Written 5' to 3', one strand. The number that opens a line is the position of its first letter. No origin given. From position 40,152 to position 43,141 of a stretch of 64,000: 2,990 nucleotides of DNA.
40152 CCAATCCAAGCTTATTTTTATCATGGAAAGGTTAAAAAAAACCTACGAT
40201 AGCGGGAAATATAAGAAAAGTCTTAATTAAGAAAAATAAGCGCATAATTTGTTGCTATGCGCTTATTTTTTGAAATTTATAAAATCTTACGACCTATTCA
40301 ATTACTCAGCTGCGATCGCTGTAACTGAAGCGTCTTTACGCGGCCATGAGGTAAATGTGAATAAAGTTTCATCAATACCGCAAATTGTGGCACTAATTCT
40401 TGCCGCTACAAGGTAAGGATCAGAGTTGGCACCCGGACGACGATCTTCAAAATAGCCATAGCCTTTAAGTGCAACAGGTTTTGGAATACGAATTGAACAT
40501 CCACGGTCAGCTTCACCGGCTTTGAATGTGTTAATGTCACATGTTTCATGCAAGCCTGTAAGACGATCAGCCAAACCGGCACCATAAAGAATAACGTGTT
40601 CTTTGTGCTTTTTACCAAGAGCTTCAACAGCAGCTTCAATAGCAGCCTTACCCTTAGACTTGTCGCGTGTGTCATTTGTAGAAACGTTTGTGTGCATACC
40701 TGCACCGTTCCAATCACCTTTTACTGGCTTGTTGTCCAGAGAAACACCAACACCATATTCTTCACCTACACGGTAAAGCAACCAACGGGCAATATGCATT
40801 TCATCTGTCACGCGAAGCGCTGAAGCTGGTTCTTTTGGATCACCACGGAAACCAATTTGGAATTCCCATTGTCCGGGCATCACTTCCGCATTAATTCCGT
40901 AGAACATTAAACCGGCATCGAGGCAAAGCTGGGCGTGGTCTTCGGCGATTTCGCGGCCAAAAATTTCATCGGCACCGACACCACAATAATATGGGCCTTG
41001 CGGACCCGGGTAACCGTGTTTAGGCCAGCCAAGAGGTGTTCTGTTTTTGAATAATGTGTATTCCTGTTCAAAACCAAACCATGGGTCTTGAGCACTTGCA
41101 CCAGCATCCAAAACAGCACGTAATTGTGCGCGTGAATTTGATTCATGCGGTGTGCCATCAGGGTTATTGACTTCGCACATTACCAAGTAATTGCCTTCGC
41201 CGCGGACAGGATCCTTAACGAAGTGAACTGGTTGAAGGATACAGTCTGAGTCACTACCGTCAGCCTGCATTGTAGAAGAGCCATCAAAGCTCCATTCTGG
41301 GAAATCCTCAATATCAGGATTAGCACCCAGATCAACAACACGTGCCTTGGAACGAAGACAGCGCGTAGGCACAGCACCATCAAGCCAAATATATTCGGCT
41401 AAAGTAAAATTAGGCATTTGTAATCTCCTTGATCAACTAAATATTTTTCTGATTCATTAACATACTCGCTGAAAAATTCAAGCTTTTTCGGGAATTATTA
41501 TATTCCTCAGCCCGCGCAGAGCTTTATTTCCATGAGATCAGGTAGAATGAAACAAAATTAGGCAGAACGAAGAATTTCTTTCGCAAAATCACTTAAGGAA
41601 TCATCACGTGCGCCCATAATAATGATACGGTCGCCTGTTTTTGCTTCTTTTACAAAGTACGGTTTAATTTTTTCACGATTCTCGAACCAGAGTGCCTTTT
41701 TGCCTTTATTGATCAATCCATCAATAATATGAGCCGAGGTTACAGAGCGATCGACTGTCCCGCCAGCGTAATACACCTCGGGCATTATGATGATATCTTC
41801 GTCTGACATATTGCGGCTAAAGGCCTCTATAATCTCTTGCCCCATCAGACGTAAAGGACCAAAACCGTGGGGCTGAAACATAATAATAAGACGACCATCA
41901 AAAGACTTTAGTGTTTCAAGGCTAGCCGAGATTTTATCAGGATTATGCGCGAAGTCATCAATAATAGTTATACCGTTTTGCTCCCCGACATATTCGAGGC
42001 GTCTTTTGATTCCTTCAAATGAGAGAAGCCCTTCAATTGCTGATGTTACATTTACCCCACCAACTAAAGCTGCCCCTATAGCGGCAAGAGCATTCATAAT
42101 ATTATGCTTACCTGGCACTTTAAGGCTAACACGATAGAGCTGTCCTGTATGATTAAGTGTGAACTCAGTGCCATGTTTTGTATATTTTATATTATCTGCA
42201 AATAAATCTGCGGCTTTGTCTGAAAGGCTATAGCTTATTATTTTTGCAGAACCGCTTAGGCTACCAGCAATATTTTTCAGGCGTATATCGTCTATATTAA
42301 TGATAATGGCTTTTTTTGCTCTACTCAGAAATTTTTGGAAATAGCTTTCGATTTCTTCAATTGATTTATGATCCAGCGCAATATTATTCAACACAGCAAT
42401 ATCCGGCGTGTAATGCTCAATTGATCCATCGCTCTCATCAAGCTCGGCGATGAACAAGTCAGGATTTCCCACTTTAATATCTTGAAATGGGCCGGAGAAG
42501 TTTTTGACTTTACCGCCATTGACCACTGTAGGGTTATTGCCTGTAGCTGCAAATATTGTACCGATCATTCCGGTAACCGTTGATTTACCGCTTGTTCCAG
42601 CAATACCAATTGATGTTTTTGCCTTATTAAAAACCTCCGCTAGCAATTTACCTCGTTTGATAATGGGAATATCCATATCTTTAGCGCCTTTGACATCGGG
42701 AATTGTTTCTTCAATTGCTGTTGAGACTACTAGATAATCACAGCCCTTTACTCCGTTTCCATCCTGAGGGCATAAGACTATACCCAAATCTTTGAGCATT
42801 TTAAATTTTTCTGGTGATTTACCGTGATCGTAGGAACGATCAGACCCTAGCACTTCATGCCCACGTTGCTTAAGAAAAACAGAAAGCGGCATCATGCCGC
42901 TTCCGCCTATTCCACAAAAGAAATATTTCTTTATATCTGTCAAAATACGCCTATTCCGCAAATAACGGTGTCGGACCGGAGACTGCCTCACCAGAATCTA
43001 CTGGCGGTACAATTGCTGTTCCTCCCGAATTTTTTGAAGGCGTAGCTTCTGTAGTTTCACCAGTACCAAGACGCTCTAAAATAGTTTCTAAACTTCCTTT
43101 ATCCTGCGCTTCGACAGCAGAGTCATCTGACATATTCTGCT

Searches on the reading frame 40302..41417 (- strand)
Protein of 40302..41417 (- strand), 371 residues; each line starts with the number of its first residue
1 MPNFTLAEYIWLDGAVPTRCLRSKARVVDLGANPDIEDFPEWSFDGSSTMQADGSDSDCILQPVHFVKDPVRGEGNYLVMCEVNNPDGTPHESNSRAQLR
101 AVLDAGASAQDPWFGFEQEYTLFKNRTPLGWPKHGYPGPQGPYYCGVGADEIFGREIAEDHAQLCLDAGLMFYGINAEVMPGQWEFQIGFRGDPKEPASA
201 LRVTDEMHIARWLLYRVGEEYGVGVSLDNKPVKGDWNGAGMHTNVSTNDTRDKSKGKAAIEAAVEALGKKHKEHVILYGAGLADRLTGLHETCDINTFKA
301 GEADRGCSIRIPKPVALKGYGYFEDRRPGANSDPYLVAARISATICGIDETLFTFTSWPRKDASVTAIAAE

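Call 10: search_protein_families(library=pfam, proteins=[window:40302-41417:-], max_evalue=0.001)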
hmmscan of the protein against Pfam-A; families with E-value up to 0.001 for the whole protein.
window:40302-41417:- (371 aa): 2 families
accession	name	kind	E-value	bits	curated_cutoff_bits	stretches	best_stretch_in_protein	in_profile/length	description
PF00120.29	Gln-synt_C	-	1.2e-13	51.3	24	1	96-248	5-157/344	Glutamine synthetase, catalytic domain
PF03951.24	Gln-synt_N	-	5.2e-12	45.6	33.4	1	6-86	4-82/82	Glutamine synthetase, beta-Grasp domain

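Call 57: search_protein_families(library=ncbifam, proteins=[window:40302-41417:-], max_evalue=0.001)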
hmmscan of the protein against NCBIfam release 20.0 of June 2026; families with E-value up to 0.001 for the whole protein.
window:40302-41417:- (371 aa): 5 families
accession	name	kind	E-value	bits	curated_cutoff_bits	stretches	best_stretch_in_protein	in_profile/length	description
NF041605.1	gln_syn_GlnII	equivalog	5.1e-135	449.9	500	1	7-347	5-330/333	glutamine synthetase GlnII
TIGR00653.1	GlnA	equivalog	4.3e-13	48.8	429.15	1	43-125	46-134/462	type I glutamate--ammonia ligase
TIGR03105.1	gln_synth_III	equivalog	2.4e-10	39.5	469.6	1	78-273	81-270/435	type III glutamate--ammonia ligase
NF007006.0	PRK09469.1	equivalog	4.7e-07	28.8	845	1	203-350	232-385/469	glutamate--ammonia ligase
NF045547.1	GGputSyn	equivalog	4.7e-05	22.3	650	1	78-250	93-251/438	gamma-glutamylputrescine synthetase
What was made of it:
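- Tried and rejected: The 'short' glutamine synthetase at 40302-41417 is a full-length GlnII (call 57), so the window gives no sign of genome-wide decay.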

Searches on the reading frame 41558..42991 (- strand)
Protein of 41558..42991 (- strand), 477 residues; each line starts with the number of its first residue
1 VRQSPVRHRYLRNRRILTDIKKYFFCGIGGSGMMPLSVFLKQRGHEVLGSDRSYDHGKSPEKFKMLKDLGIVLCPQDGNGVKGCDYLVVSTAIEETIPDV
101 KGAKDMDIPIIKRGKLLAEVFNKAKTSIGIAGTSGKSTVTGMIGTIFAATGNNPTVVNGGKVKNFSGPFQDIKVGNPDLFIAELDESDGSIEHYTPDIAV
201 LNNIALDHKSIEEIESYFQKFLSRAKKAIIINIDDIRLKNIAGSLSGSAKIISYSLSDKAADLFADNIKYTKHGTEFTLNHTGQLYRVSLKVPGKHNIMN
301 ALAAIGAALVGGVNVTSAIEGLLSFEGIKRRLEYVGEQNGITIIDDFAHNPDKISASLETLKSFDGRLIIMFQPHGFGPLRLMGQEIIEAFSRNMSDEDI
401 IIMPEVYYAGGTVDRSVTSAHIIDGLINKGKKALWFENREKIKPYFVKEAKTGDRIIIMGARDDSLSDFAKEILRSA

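Call 10: search_protein_families(library=pfam, proteins=[window:41558-42991:-], max_evalue=0.001)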
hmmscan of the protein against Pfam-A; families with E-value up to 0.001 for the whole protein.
window:41558-42991:- (477 aa): 3 families
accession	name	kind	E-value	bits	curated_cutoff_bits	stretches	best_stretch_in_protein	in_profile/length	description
PF08245.18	Mur_ligase_M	-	3.4e-25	89.6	24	1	130-308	1-200/200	Mur ligase middle domain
PF02875.26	Mur_ligase_C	-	3.8e-18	67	28.4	1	330-462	1-127/127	Mur ligase, glutamate ligase domain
PF01225.30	Mur_ligase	-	6.7e-13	49.3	21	1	25-122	4-92/95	Mur ligase family, catalytic domain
